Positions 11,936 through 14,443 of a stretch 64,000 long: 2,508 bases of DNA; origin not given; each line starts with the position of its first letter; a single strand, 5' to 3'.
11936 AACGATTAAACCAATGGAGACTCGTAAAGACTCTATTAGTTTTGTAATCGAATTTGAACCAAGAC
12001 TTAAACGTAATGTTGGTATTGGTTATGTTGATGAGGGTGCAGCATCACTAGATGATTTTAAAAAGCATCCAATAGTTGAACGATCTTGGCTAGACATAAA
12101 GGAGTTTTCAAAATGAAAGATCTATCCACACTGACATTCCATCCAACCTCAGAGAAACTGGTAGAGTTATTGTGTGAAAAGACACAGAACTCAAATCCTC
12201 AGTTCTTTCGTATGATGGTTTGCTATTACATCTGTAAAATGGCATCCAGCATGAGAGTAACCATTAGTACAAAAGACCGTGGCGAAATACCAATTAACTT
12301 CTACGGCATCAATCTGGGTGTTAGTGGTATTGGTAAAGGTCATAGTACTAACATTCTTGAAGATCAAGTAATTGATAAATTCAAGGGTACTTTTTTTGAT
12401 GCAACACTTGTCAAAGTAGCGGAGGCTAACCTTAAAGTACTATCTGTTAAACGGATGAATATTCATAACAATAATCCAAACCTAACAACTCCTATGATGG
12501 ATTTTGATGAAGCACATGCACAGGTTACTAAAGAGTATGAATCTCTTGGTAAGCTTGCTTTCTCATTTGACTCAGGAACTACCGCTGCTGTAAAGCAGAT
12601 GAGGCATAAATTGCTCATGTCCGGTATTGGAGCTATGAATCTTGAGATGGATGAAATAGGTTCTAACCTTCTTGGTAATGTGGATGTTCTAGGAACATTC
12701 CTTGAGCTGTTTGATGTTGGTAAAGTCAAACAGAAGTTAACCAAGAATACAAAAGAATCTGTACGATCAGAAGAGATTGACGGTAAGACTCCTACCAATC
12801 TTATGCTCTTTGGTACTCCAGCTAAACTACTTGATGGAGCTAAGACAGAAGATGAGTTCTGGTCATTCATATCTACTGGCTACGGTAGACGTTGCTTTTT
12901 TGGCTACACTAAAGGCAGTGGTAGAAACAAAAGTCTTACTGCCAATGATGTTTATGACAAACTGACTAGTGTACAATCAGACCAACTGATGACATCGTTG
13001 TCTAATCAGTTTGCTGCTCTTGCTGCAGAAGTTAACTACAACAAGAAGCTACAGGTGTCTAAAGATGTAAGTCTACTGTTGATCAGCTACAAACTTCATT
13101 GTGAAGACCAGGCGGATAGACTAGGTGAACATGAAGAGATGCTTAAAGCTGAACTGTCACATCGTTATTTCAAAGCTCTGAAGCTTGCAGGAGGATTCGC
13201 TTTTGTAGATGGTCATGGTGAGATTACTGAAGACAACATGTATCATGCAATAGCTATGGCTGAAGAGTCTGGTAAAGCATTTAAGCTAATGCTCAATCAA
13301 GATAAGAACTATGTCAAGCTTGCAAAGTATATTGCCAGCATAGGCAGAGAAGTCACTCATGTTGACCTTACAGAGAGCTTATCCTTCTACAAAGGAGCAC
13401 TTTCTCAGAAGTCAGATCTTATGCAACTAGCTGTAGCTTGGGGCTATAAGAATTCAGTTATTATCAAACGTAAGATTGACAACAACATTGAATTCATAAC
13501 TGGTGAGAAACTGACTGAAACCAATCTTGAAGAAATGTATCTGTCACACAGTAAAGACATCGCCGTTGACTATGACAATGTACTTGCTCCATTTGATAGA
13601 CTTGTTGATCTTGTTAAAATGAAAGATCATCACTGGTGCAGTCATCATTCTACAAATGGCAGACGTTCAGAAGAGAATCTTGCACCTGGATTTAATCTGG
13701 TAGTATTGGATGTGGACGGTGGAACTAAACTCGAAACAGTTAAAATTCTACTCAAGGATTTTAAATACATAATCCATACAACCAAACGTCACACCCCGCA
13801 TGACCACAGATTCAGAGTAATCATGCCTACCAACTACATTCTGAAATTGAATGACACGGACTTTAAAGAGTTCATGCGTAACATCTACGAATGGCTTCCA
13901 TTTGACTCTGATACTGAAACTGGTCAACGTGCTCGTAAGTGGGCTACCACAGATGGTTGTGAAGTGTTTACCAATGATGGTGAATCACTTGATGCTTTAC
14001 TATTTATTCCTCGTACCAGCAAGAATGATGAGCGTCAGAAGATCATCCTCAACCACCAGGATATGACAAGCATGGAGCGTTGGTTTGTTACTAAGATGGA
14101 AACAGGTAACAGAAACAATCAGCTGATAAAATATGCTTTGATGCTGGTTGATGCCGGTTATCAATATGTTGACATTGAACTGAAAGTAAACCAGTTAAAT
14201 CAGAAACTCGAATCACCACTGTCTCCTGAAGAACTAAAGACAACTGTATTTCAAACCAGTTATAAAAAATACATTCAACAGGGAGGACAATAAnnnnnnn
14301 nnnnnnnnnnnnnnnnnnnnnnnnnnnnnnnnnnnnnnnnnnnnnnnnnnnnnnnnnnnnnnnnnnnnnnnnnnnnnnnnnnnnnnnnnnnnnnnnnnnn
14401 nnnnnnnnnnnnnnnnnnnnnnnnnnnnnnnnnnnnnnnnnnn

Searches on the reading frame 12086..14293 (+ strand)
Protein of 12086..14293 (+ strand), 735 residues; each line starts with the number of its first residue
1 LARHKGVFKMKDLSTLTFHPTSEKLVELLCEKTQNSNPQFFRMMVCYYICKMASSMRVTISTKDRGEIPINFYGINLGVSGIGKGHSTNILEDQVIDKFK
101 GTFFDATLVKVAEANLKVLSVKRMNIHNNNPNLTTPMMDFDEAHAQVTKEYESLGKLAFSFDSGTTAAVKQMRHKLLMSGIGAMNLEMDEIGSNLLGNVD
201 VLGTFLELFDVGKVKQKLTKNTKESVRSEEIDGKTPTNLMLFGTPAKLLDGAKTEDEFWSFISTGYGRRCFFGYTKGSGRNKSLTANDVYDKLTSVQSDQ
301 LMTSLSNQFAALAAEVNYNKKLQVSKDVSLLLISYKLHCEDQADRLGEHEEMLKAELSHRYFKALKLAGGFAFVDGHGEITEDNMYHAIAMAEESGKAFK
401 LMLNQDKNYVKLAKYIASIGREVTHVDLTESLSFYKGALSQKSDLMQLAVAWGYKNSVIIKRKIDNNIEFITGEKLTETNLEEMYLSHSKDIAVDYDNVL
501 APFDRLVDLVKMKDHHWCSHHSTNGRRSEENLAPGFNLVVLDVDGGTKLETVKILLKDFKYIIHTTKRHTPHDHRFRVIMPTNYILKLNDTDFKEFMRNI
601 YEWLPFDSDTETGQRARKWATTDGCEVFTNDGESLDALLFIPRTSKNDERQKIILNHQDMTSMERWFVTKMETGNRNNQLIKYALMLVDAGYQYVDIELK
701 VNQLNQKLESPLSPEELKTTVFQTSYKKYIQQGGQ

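Call 103: search_protein_families(library=phrogs, proteins=[window:12086-14293:+], max_evalue=0.001)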
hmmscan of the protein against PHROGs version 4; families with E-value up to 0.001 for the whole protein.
window:12086-14293:+ (735 aa): 5 families
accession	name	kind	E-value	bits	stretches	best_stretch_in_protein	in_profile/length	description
phrog_2135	-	DNA, RNA and nucleotide metabolism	9e-302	1003.7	1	10-731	1-712/713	DNA primase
phrog_27540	-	unknown function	1.5e-17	64.9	1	10-85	1-76/80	-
phrog_9765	-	DNA, RNA and nucleotide metabolism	1.4e-09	37.5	1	524-617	85-178/939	DNA primase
phrog_256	-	DNA, RNA and nucleotide metabolism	1.6e-05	24.7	1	522-636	68-172/798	DNA helicase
phrog_10514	-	DNA, RNA and nucleotide metabolism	0.00044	19.6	0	238-416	504-686/750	DNA primase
